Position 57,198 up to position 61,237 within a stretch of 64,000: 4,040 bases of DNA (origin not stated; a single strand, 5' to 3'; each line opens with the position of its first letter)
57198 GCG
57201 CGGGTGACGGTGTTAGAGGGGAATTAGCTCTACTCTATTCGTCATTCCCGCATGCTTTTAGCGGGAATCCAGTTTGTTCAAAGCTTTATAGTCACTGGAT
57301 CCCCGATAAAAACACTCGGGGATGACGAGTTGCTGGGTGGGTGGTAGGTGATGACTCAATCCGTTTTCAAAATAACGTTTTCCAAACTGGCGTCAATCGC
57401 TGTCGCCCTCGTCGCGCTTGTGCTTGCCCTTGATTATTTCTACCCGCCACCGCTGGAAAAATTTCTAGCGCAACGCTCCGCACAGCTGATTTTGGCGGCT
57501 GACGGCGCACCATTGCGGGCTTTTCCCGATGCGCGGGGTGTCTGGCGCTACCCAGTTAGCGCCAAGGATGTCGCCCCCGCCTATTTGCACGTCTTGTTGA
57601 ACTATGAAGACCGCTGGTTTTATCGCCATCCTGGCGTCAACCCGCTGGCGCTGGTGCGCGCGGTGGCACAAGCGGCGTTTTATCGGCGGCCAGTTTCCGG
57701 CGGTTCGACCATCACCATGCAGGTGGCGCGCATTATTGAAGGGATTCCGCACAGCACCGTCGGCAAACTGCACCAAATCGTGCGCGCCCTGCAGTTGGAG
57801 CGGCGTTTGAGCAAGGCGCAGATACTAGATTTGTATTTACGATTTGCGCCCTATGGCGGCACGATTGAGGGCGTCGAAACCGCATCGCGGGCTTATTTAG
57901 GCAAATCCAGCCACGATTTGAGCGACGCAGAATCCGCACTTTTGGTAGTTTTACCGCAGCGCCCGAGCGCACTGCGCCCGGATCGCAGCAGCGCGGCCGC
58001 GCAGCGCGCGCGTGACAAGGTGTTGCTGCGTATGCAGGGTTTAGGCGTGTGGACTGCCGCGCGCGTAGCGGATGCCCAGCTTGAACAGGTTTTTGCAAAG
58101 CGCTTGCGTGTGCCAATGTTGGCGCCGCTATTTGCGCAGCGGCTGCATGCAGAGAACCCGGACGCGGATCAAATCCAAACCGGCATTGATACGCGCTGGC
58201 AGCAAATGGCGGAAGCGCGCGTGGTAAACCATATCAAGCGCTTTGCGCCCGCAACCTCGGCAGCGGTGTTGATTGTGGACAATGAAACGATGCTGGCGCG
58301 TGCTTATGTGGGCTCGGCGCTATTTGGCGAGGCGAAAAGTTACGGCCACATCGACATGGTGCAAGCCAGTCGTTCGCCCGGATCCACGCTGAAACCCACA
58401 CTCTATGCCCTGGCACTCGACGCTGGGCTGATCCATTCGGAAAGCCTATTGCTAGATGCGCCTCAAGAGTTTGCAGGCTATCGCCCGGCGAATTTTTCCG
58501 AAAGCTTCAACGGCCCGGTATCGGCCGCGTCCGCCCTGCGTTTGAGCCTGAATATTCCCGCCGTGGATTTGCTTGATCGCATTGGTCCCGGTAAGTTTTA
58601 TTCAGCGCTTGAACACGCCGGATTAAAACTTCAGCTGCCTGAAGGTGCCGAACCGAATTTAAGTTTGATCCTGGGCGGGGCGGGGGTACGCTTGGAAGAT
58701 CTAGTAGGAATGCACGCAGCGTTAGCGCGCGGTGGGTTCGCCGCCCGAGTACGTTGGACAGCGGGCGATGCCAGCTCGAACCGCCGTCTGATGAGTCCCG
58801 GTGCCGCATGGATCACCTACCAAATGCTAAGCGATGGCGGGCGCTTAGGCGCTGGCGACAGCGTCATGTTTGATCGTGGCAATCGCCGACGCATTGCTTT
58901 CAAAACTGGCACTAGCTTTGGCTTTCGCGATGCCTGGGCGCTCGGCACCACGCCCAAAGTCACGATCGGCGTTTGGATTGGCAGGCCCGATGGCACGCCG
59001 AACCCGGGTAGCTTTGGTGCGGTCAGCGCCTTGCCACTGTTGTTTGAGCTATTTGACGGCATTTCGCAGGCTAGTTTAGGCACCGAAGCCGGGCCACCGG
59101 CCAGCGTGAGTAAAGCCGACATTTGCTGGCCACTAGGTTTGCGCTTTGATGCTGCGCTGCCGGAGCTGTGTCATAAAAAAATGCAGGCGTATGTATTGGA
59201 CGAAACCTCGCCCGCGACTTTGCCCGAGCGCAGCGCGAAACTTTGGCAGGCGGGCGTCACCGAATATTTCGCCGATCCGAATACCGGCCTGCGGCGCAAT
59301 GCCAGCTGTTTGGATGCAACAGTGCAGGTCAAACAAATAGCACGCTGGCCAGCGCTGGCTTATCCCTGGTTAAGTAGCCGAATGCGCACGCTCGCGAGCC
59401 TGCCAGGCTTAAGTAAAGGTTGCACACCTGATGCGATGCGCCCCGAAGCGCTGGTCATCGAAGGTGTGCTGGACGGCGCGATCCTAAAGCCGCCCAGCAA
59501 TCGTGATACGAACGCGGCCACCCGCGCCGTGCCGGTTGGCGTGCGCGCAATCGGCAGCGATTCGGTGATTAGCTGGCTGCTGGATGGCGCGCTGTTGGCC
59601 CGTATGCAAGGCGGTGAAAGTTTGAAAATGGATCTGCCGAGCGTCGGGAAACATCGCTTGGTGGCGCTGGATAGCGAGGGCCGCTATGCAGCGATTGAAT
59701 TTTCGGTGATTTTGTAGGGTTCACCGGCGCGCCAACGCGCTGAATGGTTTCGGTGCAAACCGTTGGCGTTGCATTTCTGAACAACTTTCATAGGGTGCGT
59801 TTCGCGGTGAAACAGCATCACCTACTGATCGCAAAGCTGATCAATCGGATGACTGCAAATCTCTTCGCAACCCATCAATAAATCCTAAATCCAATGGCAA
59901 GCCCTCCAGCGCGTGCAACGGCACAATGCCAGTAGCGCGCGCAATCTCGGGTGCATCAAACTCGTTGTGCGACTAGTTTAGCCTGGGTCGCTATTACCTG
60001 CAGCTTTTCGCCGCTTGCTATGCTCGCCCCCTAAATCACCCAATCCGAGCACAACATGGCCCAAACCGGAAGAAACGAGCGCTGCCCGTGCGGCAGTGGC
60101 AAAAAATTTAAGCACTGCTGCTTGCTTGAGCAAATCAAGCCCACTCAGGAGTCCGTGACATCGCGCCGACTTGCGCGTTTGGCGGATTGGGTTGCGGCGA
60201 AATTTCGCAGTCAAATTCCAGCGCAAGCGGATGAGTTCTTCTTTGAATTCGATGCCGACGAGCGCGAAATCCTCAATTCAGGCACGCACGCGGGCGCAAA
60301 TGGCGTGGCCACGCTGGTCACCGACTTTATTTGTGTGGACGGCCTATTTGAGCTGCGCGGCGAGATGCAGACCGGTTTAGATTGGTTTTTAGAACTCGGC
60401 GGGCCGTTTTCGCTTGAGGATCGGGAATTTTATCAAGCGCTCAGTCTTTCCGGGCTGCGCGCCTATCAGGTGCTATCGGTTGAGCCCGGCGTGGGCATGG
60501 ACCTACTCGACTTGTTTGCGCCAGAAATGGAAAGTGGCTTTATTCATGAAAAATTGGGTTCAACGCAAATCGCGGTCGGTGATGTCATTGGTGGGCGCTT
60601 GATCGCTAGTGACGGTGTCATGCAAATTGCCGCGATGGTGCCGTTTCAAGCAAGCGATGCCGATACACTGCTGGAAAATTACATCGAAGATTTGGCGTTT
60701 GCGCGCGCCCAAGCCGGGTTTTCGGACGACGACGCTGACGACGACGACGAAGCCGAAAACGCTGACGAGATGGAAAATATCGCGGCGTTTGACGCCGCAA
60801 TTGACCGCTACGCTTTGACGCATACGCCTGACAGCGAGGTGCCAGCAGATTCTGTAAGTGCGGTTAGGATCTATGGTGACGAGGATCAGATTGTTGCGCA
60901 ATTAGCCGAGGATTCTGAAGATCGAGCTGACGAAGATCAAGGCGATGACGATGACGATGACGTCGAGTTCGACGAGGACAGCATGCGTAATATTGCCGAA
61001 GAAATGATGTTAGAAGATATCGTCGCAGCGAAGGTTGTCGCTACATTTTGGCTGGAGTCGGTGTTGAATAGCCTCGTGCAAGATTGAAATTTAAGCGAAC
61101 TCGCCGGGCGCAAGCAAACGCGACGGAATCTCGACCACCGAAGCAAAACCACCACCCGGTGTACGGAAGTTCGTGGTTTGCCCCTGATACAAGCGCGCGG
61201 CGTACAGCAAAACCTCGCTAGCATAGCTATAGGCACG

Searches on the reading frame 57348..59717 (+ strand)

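Call 50: search_protein_families(library=pfam, proteins=[window:57348-59717:+], max_evalue=0.00001)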
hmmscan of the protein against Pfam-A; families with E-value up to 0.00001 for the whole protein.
window:57348-59717:+ (789 aa): 3 families
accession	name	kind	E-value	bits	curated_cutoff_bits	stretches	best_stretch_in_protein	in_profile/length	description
PF00912.28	Transgly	-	5.6e-44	150.1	27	1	56-230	5-178/178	Transglycosylase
PF00905.27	Transpeptidase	-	1.8e-13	50.8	22.1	1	306-526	2-245/299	Penicillin binding protein transpeptidase domain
PF06832.18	BiPBP_C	-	1.1e-12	48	26.8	1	697-785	7-90/90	Penicillin-Binding Protein C-terminus Family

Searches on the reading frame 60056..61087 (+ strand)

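Call 85: search_protein_families(library=pfam, proteins=[window:60056-61087:+], max_evalue=0.00001)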
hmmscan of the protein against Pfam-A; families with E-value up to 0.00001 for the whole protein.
window:60056-61087:+ (343 aa): 1 family
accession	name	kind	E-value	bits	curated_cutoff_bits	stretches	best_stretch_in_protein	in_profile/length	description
PF02810.21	SEC-C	-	1.8e-09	37.7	20.4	1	6-23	1-18/19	SEC-C motif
